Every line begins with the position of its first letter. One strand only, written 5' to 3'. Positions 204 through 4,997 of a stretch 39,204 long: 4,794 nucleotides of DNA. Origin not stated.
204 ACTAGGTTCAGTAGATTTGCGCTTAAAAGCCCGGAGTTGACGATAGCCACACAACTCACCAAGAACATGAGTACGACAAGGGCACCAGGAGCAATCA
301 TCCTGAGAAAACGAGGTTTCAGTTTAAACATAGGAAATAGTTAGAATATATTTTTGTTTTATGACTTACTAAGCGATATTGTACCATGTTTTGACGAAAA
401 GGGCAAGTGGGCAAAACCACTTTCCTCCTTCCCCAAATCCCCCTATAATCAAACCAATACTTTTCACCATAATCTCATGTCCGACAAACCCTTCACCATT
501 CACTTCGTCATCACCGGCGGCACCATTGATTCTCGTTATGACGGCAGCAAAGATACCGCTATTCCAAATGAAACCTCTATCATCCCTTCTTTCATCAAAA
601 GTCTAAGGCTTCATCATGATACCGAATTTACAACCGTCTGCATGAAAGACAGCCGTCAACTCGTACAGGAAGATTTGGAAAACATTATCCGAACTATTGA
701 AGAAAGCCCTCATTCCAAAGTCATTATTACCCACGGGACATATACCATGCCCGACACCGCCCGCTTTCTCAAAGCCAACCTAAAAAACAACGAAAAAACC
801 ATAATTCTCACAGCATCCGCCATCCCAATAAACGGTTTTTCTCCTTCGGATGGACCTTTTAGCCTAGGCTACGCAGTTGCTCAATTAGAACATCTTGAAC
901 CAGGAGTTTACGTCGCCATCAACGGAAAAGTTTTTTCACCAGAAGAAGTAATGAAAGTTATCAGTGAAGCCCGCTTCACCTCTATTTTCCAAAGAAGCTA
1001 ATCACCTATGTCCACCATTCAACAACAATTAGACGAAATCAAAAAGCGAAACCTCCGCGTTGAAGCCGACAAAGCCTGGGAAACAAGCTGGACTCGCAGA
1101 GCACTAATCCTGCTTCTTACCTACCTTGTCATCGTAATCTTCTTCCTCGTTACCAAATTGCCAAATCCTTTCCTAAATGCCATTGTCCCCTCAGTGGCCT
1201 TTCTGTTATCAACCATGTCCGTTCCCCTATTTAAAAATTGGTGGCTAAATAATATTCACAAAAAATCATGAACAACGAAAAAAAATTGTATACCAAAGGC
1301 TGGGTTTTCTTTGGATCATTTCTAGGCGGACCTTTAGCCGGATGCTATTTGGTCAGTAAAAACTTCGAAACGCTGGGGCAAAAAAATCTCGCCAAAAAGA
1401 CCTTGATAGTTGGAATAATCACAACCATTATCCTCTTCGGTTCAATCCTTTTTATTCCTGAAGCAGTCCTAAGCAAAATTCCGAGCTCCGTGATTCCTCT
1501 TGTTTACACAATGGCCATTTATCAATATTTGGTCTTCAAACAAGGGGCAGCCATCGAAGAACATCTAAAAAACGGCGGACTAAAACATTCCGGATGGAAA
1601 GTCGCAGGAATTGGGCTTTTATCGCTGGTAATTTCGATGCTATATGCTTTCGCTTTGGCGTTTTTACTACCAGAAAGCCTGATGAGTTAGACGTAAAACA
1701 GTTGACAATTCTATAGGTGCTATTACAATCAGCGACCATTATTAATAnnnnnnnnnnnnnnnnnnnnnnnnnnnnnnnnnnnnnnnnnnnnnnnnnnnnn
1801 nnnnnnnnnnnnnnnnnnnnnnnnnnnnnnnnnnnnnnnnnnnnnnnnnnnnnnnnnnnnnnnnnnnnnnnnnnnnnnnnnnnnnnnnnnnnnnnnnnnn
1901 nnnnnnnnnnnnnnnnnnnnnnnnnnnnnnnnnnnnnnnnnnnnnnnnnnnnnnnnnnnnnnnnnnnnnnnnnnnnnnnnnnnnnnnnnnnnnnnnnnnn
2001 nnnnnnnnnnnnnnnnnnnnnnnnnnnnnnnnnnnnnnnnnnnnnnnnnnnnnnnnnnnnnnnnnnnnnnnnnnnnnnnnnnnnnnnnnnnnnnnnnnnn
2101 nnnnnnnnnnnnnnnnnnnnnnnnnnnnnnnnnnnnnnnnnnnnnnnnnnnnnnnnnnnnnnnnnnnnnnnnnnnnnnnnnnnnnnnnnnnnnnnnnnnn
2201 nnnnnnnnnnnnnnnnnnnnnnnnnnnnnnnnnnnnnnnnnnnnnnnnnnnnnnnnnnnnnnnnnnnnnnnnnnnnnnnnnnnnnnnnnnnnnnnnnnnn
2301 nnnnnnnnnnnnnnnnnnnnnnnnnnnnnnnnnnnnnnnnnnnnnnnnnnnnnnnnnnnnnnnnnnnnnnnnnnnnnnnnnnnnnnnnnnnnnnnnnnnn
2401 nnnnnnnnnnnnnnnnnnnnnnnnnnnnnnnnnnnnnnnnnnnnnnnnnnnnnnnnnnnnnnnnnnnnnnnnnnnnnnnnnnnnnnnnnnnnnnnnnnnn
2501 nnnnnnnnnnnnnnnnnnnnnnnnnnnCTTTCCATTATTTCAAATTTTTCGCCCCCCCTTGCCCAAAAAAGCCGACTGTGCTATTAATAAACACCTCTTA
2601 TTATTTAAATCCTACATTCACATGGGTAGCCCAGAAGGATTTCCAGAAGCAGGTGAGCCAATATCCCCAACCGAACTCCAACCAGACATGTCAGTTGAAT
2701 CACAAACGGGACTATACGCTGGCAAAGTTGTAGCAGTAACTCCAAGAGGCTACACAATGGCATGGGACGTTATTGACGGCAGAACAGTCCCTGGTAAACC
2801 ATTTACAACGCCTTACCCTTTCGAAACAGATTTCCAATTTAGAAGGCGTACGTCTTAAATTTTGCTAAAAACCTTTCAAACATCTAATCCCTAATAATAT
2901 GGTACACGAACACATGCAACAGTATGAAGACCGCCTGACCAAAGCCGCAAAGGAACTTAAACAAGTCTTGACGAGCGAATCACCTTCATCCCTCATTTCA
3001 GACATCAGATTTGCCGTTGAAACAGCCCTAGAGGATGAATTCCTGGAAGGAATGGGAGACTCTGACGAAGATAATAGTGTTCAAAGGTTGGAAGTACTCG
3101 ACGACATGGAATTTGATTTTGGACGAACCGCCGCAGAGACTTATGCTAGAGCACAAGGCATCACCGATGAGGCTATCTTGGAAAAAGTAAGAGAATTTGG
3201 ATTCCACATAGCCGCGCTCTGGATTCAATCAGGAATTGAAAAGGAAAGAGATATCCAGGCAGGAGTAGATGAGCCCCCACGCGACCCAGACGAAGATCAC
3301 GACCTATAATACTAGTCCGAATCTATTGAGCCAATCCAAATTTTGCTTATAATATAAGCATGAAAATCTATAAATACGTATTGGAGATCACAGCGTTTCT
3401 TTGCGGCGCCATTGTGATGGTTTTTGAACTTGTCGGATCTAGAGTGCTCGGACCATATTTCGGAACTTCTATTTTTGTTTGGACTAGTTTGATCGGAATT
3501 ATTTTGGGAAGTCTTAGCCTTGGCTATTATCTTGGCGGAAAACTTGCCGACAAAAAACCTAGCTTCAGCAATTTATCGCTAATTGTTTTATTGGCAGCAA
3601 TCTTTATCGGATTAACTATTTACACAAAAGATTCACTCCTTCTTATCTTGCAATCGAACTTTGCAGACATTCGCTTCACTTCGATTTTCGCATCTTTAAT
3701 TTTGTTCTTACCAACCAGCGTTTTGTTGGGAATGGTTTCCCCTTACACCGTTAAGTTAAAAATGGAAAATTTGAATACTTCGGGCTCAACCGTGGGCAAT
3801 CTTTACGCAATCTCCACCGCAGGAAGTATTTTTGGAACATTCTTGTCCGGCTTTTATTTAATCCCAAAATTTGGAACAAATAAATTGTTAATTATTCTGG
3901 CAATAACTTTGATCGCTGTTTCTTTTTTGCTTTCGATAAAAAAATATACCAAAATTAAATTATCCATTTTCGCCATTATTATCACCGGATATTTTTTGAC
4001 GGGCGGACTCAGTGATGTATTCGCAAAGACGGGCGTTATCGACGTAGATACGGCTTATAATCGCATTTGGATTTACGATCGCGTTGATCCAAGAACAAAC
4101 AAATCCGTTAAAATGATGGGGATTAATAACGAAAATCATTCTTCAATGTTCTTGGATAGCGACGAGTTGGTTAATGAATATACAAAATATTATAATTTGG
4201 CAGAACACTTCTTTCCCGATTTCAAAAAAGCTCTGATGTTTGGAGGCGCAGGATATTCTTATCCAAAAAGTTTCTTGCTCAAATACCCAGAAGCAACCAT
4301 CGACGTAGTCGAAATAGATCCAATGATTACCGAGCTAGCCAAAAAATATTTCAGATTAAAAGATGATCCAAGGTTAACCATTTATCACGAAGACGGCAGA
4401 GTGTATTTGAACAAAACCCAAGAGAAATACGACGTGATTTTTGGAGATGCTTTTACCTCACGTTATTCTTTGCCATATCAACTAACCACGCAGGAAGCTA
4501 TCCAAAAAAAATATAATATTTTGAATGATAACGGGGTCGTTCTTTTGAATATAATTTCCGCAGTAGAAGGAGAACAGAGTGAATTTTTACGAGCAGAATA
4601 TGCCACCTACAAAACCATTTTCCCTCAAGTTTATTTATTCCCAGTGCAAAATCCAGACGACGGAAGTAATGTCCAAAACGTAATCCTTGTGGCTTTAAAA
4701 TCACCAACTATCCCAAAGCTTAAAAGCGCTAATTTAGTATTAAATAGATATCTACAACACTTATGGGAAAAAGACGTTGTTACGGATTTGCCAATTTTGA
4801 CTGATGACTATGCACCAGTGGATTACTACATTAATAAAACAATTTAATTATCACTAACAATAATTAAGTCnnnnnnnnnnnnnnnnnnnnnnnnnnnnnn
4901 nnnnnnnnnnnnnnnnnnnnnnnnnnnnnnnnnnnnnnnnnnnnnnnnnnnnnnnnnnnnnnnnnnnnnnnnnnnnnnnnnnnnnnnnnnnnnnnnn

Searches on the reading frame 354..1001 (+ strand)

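Call 43: search_protein_families(library=pfam, proteins=[window:354-1001:+], max_evalue=0.001)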
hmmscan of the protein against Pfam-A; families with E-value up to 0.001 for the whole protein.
window:354-1001:+ (215 aa): 1 family
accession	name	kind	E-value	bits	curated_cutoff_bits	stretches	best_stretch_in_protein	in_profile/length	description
PF00710.25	Asparaginase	-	5.2e-23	82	22.5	1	49-206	2-165/193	Asparaginase, N-terminal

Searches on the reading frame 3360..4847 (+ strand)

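Call 43: search_protein_families(library=pfam, proteins=[window:3360-4847:+], max_evalue=0.001)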
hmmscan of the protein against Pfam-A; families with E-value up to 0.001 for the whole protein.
window:3360-4847:+ (495 aa): 1 family
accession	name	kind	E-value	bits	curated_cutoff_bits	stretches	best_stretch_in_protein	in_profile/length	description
PF01564.23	Spermine_synth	-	4.2e-12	46.4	22.9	1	288-432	19-164/186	Spermine/spermidine synthase domain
